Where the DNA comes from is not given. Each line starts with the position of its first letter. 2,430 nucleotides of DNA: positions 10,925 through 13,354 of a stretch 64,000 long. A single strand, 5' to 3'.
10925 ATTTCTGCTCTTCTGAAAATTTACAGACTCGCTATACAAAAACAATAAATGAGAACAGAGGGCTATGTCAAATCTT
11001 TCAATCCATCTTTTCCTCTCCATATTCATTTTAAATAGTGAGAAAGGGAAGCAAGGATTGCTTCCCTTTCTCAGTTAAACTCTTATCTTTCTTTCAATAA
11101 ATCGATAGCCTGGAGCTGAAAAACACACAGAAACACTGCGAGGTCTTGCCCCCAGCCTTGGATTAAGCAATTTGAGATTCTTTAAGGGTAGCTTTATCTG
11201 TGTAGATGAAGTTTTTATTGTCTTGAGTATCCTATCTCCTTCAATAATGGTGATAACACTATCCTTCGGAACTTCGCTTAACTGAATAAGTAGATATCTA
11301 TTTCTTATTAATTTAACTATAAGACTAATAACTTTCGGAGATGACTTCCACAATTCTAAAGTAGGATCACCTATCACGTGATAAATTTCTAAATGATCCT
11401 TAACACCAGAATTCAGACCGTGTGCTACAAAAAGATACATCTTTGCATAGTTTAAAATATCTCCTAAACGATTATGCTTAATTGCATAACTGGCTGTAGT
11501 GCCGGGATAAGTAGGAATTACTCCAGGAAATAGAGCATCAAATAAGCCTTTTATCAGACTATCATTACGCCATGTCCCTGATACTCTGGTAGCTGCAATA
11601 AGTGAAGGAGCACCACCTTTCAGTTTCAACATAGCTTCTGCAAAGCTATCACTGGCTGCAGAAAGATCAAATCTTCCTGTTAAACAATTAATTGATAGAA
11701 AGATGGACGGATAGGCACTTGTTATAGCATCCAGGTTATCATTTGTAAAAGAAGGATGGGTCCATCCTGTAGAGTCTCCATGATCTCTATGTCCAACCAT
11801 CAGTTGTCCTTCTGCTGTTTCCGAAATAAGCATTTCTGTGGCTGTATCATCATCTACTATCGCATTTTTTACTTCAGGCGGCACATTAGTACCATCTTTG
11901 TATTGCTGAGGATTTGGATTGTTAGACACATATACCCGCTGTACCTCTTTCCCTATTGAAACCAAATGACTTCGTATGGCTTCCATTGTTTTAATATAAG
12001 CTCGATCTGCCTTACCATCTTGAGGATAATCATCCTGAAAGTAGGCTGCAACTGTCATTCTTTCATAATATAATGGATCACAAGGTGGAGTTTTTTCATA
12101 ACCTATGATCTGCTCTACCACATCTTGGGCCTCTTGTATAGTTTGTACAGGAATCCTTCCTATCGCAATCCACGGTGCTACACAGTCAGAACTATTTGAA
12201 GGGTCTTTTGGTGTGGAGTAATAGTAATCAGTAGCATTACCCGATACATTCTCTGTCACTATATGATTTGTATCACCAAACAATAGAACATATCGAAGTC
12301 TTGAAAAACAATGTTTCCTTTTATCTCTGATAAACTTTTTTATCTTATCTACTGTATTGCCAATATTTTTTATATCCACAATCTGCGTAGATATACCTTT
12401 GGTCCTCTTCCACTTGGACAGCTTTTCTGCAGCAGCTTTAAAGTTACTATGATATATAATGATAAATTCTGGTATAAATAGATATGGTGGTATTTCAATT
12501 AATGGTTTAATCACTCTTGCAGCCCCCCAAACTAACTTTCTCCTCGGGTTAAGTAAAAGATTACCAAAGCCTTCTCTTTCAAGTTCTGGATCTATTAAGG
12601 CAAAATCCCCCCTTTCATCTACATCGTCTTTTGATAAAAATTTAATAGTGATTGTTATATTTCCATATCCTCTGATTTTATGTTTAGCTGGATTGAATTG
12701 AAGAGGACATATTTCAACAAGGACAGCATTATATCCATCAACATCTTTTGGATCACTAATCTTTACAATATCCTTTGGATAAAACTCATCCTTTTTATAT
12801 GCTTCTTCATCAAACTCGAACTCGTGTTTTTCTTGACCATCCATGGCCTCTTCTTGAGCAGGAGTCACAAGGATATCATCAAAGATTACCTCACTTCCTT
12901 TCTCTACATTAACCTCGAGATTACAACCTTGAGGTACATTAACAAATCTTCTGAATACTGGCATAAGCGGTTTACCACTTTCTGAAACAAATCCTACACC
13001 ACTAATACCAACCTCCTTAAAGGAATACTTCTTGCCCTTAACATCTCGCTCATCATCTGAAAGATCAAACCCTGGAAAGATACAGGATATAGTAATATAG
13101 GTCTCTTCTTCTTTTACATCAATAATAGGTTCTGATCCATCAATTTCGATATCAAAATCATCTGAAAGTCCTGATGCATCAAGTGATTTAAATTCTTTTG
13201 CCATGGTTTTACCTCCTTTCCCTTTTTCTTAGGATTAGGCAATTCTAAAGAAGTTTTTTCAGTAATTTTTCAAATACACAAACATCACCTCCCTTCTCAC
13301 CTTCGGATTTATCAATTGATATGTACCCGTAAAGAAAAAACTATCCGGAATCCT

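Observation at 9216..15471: Island of three cysteine-peptidase folds: two signal-less gingipain/C25-like proteins plus a membrane papain-fold protein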

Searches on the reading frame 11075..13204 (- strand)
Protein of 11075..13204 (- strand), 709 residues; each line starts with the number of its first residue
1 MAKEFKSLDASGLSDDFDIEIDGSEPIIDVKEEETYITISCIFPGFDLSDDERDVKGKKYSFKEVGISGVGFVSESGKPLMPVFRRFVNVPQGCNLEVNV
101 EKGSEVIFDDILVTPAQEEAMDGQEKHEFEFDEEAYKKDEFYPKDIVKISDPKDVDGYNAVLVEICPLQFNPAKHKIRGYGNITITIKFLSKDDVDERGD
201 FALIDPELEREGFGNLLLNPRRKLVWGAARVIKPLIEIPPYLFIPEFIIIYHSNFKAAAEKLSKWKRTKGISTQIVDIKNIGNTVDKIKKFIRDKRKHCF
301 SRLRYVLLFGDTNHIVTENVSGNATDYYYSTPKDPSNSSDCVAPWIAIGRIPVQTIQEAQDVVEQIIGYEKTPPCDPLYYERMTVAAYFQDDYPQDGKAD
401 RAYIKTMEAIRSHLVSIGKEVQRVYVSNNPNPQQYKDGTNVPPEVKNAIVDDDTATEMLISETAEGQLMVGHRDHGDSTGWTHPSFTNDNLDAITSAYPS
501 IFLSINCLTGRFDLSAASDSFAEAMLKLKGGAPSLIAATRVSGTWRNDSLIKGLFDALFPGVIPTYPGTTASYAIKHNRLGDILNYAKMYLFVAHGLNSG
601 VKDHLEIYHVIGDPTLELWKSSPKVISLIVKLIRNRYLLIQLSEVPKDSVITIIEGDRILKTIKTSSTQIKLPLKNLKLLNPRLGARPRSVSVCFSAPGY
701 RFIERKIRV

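Call 3: search_protein_families(library=pfam, proteins=[window:11075-13204:-], max_evalue=1)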
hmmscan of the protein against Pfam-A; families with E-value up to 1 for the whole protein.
window:11075-13204:- (709 aa): 2 families
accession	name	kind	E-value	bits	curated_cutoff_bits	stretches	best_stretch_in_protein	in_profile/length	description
PF01364.23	Peptidase_C25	-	1.6e-53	182.8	23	1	247-618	1-374/374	Peptidase family C25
PF08126.16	Propeptide_C25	-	4.4e-18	65.6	22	1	54-198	35-181/205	Propeptide_C25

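Call 4: search_protein_families(library=ncbifam, proteins=[window:11075-13204:-], max_evalue=1)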
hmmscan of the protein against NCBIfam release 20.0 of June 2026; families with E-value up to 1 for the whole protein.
window:11075-13204:- (709 aa): 1 family
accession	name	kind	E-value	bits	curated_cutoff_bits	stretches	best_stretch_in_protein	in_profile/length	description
NF033707.1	T9SS_sortase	equivalog_domain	1e-26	93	420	1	245-625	367-739/1095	type IX secretion system sortase PorU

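Call 5: search_protein_families(library=padloc, proteins=[window:11075-13204:-], max_evalue=1)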
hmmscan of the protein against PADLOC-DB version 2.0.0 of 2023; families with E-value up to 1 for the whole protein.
window:11075-13204:- (709 aa): 0 families

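Call 6: find_homologous_proteins(query=window:11075-13204:-)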
Query window:11075-13204:- (709 aa): 348 proteins with E <= 0.001 among 8000 candidates; the best 120 are listed.
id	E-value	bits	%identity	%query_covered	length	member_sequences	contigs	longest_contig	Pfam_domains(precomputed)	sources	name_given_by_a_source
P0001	0.0e+0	1310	81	100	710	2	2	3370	PF08126.17,PF01364.25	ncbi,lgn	-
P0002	0.0e+0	1297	80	100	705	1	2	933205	PF08126.17,PF01364.25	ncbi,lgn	ncbi:hypothetical protein JCM12298_25700 [Desulfothermus naphthae]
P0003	0.0e+0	1296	79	100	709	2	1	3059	PF08126.17,PF01364.25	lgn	-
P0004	0.0e+0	1217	74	100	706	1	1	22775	PF08126.17,PF01364.25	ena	-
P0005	0.0e+0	1209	74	100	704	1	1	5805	PF08126.17,PF01364.25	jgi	jgi:hypothetical protein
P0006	0.0e+0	1115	69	100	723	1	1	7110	PF08126.17,PF01364.25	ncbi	-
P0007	0.0e+0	1108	67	100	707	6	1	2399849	PF08126.17,PF01364.25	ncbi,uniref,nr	ncbi:C25 family cysteine peptidase [Prosthecochloris sp. CIB 2401]|uniref:C25 family cysteine peptid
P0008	0.0e+0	1055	67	100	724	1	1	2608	PF08126.17,PF01364.25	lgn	-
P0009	4.1e-291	986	64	100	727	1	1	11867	PF08126.17,PF01364.25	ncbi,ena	-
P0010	4.9e-284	962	60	100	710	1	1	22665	PF08126.17,PF01364.25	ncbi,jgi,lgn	-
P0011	2.2e-278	943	59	98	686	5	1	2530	PF08126.17,PF01364.25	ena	-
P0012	1.9e-277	940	58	100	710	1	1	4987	PF08126.17,PF01364.25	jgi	jgi:hypothetical protein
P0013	3.2e-271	920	58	99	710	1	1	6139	PF08126.17,PF01364.25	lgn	-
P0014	1.8e-270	917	57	100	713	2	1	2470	PF08126.17,PF01364.25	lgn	-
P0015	2.2e-270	917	57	100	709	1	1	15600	PF08126.17,PF01364.25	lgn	-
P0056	6.4e-258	876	56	100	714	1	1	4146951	PF08126.17,PF01364.25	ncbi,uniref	ncbi:C25 family cysteine peptidase [Methanosarcina sp. Mfa9]|uniref:C25 family cysteine peptidase n=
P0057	1.7e-257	874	56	100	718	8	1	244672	PF08126.17,PF01364.25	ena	-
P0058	1.9e-257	874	55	100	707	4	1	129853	PF08126.17,PF01364.25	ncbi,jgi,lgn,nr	ncbi:MAG: C25 family cysteine peptidase [Deltaproteobacteria bacterium]|jgi:hypothetical protein|nr:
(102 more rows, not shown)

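Call 7: find_encoding_contigs(protein=P0002, flank=10000, max_places=2)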
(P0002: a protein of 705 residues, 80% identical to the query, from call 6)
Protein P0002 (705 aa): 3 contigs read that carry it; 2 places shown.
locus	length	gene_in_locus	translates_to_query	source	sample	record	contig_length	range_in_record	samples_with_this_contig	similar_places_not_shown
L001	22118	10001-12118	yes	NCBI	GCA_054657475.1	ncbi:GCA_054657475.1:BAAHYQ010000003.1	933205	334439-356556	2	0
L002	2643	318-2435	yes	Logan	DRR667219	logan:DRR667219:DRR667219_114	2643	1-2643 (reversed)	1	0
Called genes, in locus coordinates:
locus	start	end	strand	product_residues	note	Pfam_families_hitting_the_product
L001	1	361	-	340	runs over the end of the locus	PF01118:Semialdhyde_dh, PF02800:Gp_dh_C (faint), PF02774:Semialdhyde_dhC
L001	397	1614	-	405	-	PF28597:T2SSF_N, PF00482:T2SSF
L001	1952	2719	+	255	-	PF02348:CTP_transf_3, PF12804:NTP_transf_3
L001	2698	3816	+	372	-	PF00988:CPSase_sm_chain, PF00117:GATase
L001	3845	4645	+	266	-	PF12895:ANAPC3 (faint), PF13174:TPR_6 (faint), PF14559:TPR_19 (weak), PF13424:TPR_12 (weak), PF13432:TPR_16 (weak), PF14559:TPR_19 (weak), PF07719:TPR_2 (weak), PF00515:TPR_1 (weak), +7 more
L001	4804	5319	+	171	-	PF13701:DDE_Tnp_1_4, PF13808:DDE_Tnp_1_assoc (weak)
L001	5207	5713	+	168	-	PF01609:DDE_Tnp_1, PF13701:DDE_Tnp_1_4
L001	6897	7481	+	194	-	-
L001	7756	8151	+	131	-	PF01850:PIN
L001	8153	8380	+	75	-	PF02604:PhdYeFM_antitox (weak)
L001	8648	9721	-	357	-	PF01548:DEDD_Tnp_IS110, PF02371:Transposase_20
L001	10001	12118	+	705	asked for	PF08126:Propeptide_C25, PF01364:Peptidase_C25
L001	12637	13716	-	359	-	PF14319:Zn_Tnp_IS91, PF04986:Y2_Tnp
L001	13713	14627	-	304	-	PF13495:Phage_int_SAM_4, PF00589:Phage_integrase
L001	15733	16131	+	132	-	-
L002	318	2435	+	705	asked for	PF08126:Propeptide_C25, PF01364:Peptidase_C25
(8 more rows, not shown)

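Call 8: find_encoding_contigs(protein=P0007, flank=10000, max_places=2)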
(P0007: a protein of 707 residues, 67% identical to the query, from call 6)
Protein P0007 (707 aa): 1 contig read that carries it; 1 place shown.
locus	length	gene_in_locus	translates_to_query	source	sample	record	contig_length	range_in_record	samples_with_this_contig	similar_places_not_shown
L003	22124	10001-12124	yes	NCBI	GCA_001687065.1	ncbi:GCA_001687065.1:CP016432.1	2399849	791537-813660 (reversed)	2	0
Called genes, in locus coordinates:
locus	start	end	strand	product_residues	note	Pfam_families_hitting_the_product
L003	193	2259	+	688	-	PF00989:PAS (faint), PF08448:PAS_4 (weak), PF08447:PAS_3 (faint), PF01590:GAF (weak), PF13185:GAF_2 (weak), PF13426:PAS_9, PF00512:HisKA, PF02518:HATPase_c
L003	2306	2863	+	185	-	PF01195:Pept_tRNA_hydro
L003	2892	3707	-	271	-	PF00561:Abhydrolase_1, PF12146:Hydrolase_4, PF12697:Abhydrolase_6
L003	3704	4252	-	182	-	PF00588:SpoU_methylase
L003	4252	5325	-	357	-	PF00155:Aminotran_1_2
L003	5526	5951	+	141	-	-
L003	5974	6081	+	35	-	-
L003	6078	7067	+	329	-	PF01073:3Beta_HSD, PF01370:Epimerase, PF04321:RmlD_sub_bind, PF16363:GDP_Man_Dehyd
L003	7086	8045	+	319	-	PF02562:PhoH, PF13604:AAA_30, PF13245:AAA_19, PF13401:AAA_22 (faint)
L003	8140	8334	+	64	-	PF00037:Fer4, PF12838:Fer4_7 (weak), PF13187:Fer4_9 (weak)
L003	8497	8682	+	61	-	PF00037:Fer4, PF12797:Fer4_2 (faint), PF12838:Fer4_7 (weak), PF12798:Fer4_3 (faint)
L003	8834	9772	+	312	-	PF01040:UbiA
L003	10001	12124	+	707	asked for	PF08126:Propeptide_C25, PF01364:Peptidase_C25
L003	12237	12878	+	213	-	PF13641:Glyco_tranf_2_3 (weak), PF00535:Glycos_transf_2, PF10111:Glyco_tranf_2_2, PF13632:Glyco_trans_2_3 (faint)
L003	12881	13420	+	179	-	PF18306:LDcluster4, PF03641:Lysine_decarbox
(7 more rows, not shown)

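Call 9: find_encoding_contigs(protein=P0056, flank=10000, max_places=2)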
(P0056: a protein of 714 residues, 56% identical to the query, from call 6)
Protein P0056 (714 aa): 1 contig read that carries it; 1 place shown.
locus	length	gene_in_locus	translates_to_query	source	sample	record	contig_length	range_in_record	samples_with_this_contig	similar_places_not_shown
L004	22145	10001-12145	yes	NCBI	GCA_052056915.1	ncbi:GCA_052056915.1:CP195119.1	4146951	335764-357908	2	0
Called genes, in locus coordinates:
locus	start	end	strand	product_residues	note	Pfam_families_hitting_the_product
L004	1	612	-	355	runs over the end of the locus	PF01032:FecCD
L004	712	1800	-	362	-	PF01497:Peripla_BP_2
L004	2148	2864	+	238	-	PF00106:adh_short, PF08659:KR, PF13561:adh_short_C2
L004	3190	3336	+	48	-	-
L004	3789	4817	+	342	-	PF01384:PHO4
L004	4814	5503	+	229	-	PF01865:PhoU_div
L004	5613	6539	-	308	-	PF00892:EamA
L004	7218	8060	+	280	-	PF00892:EamA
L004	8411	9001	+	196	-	PF13302:Acetyltransf_3, PF13420:Acetyltransf_4, PF00583:Acetyltransf_1 (weak)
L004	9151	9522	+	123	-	-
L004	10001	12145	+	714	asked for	PF08126:Propeptide_C25, PF01364:Peptidase_C25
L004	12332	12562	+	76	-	-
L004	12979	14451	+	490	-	PF02129:Peptidase_S15, PF01738:DLH (faint), PF00561:Abhydrolase_1, PF12697:Abhydrolase_6, PF00326:Peptidase_S9, PF12146:Hydrolase_4, PF08840:BAAT_C (weak)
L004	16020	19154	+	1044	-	-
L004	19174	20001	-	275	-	PF21128:WHD_MCM4 (weak)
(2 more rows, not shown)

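Call 12: find_related_loci(query=window:11075-13204:-, collection=genome_contigs, flank=10000)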
Query window:11075-13204:- (709 aa) in genome_contigs; peptide patterns used: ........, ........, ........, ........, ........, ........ (x = any residue, [..] = any of these).
149 stretches matched a pattern; 8 encode a relative of the query (tblastn E <= 1e-3); 8 distinct loci.
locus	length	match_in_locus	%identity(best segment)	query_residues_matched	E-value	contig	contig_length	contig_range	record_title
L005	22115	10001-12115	67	1-707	0e+0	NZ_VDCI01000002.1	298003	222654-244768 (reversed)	Prosthecochloris vibrioformis strain DSM 260 NODE_2_length_298003_cov_19.1847, whole genome shotgun sequence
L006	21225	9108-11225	55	4-709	0e+0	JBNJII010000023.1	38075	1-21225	MAG: Thermodesulfobacteriota bacterium isolate Y22_0dBSd3.bin.102 NODE_680_length_38075_cov_6.862624, whole genome shotg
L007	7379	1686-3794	50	3-709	0e+0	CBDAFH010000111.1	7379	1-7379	MAG: uncultured ANME-2 cluster archaeon isolate MAG_107 genome assembly, contig: k141_298182, whole genome shotgun seque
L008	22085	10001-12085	46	3-702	0e+0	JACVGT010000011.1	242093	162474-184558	MAG: Theionarchaea archaeon isolate SZ_20-22.3 SZ_20-22.3_bin20-22.3_002_partial_140672_382765, whole genome shotgun seq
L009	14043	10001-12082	45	3-702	0e+0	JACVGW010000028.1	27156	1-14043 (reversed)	MAG: Theionarchaea archaeon isolate SZ_28-30 SZ_28-30_NODE_45_length_27156_cov_427.344125, whole genome shotgun sequence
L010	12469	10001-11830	30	74-628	2e-66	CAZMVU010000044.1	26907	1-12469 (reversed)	MAG TPA_asm: uncultured Nitrospirales bacterium isolate SRP252850_co1_233 genome assembly, contig: NODE_3099_length_2690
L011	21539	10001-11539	23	61-628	2e-23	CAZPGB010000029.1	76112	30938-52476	MAG TPA_asm: uncultured bacterium isolate SRP141376_co4_320 genome assembly, contig: NODE_576_length_76112_cov_46.136095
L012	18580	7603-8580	21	72-379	1e-6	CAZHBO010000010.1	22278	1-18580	MAG TPA_asm: uncultured Thermoplasmatales archaeon isolate binchicken_co256_245 genome assembly, contig: NODE_4475_lengt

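Call 17: search_solved_structures(query=window:11075-13204:-, max_evalue=0.01, show_alignments=2)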
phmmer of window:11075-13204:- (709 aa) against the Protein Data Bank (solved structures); distinct sequences matched with E-value up to 0.01: 7.
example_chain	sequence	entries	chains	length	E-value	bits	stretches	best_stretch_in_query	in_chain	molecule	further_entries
4tkx_L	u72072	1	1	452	1.4e-12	50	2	468-627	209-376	Lys-gingipain W83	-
4rbm_A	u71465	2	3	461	1.5e-12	49.8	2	468-627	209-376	Lys-gingipain W83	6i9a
4ief_A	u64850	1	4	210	6.8e-10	41.1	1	69-188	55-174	Gingipain R2 Pro-Domain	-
5mun_A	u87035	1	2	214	1.8e-06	29.8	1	54-197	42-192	Lys-gingipain W83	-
1cvr_A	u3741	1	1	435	3e-06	29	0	248-375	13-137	GINGIPAIN R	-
4ief_B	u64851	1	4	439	4e-06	28.6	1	247-375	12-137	Gingipain R2 Mature Domain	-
6za2_A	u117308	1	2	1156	0.00043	21.9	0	304-550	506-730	Por secretion system protein porU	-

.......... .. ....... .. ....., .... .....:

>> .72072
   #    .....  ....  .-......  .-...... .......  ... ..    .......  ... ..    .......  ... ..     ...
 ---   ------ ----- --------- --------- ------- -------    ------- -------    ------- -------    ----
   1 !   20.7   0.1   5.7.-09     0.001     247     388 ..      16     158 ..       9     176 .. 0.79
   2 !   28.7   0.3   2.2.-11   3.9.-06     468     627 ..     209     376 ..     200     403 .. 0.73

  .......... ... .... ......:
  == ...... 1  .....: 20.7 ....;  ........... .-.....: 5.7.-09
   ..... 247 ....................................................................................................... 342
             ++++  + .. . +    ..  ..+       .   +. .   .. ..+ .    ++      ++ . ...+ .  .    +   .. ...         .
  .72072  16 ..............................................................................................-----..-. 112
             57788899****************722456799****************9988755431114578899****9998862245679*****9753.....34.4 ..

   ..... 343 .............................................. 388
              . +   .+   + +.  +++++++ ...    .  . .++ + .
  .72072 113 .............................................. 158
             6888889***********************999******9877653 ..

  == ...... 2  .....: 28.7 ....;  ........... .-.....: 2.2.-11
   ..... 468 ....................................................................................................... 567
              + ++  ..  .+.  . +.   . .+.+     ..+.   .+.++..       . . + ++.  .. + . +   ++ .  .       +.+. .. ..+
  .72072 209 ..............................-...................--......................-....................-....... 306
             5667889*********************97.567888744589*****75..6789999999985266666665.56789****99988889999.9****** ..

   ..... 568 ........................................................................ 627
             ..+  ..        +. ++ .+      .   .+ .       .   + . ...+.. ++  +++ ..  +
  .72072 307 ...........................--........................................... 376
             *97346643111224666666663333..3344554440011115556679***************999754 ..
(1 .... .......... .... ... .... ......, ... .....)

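Call 35: find_related_loci(query=A3, collection=viral_contigs, flank=10000)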
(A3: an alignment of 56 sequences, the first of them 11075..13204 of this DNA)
Query A3 (709 aa) in viral_contigs; peptide patterns used: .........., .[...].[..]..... (x = any residue, [..] = any of these).
46 stretches matched a pattern; 1 encode a relative of the query (tblastn E <= 1e-3); 1 distinct loci.
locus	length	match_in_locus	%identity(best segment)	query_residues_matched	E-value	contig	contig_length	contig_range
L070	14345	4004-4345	32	457-566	5e-13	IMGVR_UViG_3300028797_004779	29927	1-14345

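Call 39: find_encoding_contigs(protein=P0058, flank=8000, max_places=1)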
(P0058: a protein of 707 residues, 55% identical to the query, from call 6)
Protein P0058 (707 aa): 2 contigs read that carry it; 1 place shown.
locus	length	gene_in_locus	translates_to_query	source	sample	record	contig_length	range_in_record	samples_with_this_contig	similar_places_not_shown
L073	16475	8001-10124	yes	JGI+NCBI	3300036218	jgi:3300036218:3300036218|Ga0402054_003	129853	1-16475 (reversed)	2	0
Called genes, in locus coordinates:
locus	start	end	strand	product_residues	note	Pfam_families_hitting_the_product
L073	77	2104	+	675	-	PF00456:Transketolase_N, PF02779:Transket_pyr, PF02780:Transketolase_C, PF22613:Transketolase_C_1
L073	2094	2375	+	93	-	PF01169:GDT1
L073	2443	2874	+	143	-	PF09699:Paired_CXXCH_1 (faint), PF22113:Mtrc-MtrF_II-IV_dom (weak), PF14522:Cytochrome_C7 (faint), PF13435:Cytochrome_C554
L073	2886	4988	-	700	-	PF00365:PFK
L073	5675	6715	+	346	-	PF13424:TPR_12 (faint), PF07719:TPR_2 (faint), PF00515:TPR_1 (faint), PF03704:BTAD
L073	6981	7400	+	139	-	-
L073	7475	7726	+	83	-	PF01939:NucS_C (weak)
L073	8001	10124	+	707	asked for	PF08126:Propeptide_C25, PF01364:Peptidase_C25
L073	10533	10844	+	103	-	-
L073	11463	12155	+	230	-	-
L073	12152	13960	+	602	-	PF00246:Peptidase_M14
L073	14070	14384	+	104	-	PF10604:Polyketide_cyc2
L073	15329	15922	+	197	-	PF07603:Lcl_C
